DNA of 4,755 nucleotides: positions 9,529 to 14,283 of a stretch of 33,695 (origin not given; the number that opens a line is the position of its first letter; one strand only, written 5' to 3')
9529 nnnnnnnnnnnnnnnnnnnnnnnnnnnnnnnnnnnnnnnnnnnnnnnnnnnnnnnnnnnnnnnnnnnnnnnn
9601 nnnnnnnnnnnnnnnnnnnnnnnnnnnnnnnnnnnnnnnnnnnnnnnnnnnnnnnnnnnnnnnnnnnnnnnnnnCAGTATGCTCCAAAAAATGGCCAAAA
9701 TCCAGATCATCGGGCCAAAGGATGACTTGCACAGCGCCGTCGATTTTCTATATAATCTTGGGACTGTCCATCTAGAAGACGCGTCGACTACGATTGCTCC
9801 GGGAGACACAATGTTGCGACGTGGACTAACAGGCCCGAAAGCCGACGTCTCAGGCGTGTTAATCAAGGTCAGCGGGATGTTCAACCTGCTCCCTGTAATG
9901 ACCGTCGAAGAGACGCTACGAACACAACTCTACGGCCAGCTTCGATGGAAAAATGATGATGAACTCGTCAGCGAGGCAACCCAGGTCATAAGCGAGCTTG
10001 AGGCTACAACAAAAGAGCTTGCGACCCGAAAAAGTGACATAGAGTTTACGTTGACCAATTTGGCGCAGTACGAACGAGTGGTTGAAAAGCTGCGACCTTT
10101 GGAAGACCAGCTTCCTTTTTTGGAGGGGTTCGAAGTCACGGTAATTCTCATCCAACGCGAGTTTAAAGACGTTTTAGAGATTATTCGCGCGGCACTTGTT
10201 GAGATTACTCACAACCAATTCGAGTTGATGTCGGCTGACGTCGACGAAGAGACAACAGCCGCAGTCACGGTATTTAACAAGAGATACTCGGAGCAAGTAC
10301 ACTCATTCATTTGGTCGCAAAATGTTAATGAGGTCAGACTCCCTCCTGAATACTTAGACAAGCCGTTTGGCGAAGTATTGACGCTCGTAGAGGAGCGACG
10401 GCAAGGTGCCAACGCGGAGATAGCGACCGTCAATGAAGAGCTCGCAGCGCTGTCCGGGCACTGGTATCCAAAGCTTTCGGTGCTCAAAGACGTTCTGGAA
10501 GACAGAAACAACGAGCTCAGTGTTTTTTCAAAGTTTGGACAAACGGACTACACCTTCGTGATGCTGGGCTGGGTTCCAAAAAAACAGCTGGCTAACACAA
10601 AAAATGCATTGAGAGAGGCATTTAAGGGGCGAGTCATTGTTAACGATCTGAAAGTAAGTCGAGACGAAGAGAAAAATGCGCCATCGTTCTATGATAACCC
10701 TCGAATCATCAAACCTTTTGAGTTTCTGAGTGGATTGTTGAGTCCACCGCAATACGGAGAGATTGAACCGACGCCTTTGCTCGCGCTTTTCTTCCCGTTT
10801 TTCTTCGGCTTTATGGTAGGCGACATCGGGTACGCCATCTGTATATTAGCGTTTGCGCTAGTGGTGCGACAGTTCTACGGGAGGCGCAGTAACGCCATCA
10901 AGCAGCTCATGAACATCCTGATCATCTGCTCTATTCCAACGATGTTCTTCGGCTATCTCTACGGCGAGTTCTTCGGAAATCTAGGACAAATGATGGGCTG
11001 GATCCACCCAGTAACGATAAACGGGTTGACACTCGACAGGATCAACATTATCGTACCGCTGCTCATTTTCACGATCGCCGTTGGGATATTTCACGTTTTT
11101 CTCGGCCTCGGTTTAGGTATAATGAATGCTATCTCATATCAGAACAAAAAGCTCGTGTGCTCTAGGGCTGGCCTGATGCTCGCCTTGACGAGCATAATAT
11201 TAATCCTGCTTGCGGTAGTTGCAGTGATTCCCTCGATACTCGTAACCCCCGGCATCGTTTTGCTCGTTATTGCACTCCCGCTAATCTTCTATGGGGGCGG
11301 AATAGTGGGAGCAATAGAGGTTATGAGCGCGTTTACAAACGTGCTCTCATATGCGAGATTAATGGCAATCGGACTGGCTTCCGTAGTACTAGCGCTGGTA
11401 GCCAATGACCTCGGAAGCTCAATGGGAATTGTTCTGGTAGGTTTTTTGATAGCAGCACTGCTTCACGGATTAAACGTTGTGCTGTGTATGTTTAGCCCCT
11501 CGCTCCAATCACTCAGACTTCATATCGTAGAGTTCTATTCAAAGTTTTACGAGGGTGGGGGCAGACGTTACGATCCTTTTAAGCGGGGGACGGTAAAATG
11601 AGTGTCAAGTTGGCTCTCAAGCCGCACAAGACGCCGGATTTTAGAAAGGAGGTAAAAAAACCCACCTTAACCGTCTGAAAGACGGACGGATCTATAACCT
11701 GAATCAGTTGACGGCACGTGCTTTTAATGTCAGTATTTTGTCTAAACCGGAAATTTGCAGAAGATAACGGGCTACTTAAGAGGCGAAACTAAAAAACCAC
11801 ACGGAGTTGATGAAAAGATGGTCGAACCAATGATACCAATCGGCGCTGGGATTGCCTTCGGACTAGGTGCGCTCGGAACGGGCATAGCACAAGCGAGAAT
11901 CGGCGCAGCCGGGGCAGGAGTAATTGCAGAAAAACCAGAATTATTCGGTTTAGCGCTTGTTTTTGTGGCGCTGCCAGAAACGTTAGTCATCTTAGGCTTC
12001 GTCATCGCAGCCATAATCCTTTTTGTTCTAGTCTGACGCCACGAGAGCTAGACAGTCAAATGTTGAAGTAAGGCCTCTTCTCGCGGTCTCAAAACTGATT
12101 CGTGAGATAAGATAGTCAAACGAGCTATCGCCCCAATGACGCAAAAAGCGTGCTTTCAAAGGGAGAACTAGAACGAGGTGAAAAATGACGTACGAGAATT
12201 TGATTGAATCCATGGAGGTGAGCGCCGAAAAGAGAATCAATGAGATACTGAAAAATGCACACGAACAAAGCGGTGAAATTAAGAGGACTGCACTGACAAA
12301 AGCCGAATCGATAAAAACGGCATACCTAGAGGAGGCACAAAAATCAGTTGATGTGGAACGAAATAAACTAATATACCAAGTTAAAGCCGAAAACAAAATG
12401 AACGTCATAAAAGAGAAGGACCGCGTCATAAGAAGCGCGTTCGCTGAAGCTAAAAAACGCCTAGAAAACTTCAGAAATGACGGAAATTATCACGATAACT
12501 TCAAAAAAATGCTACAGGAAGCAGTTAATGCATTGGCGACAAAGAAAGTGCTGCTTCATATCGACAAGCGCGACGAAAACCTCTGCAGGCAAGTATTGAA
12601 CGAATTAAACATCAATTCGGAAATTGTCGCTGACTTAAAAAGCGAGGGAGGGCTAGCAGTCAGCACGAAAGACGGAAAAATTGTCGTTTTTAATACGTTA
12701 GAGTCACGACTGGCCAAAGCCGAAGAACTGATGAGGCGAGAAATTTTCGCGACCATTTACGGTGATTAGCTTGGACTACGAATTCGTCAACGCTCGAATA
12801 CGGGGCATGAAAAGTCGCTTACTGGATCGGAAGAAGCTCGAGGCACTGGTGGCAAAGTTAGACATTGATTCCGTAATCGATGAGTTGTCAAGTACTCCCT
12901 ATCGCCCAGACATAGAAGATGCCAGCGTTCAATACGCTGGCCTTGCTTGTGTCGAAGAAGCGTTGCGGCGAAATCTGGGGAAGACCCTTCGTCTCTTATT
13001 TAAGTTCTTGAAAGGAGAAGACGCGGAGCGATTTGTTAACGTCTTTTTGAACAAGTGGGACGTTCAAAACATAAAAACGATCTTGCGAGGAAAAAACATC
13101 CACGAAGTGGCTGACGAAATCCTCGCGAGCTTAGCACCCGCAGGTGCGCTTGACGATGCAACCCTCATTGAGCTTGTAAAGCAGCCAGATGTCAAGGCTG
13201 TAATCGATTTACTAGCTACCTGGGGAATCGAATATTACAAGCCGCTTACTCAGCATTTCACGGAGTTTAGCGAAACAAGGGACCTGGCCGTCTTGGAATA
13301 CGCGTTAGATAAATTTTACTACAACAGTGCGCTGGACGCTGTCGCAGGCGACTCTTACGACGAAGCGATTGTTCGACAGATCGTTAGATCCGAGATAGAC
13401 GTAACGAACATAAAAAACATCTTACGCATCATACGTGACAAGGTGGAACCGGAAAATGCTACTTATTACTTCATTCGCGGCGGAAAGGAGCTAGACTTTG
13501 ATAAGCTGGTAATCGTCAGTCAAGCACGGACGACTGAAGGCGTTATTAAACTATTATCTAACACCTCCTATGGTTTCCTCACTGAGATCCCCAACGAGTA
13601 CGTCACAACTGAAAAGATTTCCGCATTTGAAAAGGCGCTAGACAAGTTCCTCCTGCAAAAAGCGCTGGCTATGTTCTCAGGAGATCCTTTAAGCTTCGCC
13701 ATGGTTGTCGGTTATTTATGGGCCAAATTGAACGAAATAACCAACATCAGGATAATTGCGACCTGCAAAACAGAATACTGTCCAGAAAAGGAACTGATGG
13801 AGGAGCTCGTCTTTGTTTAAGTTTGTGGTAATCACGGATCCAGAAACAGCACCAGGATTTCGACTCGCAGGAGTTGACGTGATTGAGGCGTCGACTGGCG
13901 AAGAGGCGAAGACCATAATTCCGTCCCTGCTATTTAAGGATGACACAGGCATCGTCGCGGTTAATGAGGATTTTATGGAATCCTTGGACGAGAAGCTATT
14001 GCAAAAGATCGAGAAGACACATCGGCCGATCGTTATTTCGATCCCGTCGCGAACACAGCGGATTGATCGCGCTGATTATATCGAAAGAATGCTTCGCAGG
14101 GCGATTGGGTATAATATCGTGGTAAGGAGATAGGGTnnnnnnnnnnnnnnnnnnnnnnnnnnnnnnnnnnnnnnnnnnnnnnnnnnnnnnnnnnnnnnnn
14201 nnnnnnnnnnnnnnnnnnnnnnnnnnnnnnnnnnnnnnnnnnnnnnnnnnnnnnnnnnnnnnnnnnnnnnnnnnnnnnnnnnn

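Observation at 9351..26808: Two complete, deeply diverged A1AO ATP synthase operons arranged tail-to-tail in mirror-image gene order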

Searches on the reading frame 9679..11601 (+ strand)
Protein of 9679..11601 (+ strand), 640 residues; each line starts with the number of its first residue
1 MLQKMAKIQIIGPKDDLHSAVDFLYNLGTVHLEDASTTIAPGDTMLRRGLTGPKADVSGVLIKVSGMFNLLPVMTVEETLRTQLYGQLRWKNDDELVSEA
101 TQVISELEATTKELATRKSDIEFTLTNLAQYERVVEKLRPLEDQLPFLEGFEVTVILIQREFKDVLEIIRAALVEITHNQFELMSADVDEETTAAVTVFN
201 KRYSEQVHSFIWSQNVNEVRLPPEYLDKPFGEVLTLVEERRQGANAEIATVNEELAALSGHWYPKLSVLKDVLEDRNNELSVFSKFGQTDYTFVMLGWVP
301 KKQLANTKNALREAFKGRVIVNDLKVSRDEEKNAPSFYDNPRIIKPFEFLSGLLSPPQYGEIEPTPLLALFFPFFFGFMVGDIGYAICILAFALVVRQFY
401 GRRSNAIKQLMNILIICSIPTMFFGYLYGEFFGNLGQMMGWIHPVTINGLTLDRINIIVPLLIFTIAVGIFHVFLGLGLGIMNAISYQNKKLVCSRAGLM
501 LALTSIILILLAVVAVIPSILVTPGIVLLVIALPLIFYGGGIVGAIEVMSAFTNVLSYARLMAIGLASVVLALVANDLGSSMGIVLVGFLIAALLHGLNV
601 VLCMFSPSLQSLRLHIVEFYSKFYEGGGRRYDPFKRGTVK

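Call 3: search_protein_families(library=pfam, proteins=[window:9679-11601:+], max_evalue=0.01)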
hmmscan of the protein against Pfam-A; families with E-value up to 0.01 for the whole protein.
window:9679-11601:+ (640 aa): 1 family
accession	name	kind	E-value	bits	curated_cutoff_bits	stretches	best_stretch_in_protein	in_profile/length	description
PF01496.24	V_ATPase_I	-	2.1e-23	82.6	30.7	2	285-434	301-459/815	V-type ATPase 116kDa subunit family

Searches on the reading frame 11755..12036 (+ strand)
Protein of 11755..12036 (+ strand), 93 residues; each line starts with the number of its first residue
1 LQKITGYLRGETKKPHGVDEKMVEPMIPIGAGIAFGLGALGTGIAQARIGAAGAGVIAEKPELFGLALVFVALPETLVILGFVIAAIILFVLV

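Call 3: search_protein_families(library=pfam, proteins=[window:11755-12036:+], max_evalue=0.01)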
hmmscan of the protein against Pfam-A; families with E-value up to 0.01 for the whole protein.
window:11755-12036:+ (93 aa): 1 family
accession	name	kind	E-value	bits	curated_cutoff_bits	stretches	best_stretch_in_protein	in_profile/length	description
PF00137.26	ATP-synt_C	-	3.4e-17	62.9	24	1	29-88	1-60/60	ATP synthase subunit C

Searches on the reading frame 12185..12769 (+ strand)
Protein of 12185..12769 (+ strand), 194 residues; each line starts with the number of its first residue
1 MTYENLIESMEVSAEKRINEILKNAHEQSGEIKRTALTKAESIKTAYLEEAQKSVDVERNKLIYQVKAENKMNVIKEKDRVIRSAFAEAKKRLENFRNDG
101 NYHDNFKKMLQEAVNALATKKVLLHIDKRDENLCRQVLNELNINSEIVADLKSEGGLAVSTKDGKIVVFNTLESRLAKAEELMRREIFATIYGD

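Call 3: search_protein_families(library=pfam, proteins=[window:12185-12769:+], max_evalue=0.01)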
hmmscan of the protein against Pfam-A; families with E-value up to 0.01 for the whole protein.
window:12185-12769:+ (194 aa): 3 families
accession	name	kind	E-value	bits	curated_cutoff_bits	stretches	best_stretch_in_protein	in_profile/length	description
PF01991.23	vATP-synt_E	-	6.9e-21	75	24.2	1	13-190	5-197/199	ATP synthase (E/31 kDa) subunit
PF21442.2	PB2_627-dom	-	0.0012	19.5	27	1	83-168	45-127/133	Polymerase basic protein 2 (PB2), '627' domain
PF15684.10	AROS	-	0.0051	17.8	27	1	70-129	38-95/129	Active regulator of SIRT1, or 40S ribosomal protein S19-binding 1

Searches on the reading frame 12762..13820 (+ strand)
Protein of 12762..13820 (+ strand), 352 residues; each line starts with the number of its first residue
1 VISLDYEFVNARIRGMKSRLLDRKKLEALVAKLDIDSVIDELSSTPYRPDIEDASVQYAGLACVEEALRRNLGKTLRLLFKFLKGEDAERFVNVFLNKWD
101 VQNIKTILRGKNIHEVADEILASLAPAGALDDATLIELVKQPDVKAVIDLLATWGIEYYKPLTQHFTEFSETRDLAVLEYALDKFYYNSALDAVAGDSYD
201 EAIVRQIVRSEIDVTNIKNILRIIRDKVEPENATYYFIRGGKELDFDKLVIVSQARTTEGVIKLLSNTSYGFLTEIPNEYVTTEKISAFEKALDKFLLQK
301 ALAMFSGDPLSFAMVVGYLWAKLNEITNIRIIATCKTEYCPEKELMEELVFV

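Call 3: search_protein_families(library=pfam, proteins=[window:12762-13820:+], max_evalue=0.01)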
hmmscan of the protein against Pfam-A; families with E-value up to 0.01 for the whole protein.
window:12762-13820:+ (352 aa): 1 family
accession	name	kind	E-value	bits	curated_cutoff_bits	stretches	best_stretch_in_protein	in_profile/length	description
PF01992.21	vATP-synt_AC39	-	1.2e-76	258.7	29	1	9-345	1-336/339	ATP synthase (C/AC39) subunit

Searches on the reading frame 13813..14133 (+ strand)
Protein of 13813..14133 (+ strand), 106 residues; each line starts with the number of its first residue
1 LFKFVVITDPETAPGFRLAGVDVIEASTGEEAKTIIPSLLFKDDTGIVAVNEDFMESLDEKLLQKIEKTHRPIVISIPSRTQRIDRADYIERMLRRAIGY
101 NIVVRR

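Call 3: search_protein_families(library=pfam, proteins=[window:13813-14133:+], max_evalue=0.01)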
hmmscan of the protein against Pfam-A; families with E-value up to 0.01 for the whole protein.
window:13813-14133:+ (106 aa): 1 family
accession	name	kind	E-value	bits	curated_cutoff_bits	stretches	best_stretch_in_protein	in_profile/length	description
PF01990.22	ATP-synt_F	-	1.3e-18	67.5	23.5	1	5-92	2-89/91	ATP synthase (F/14-kDa) subunit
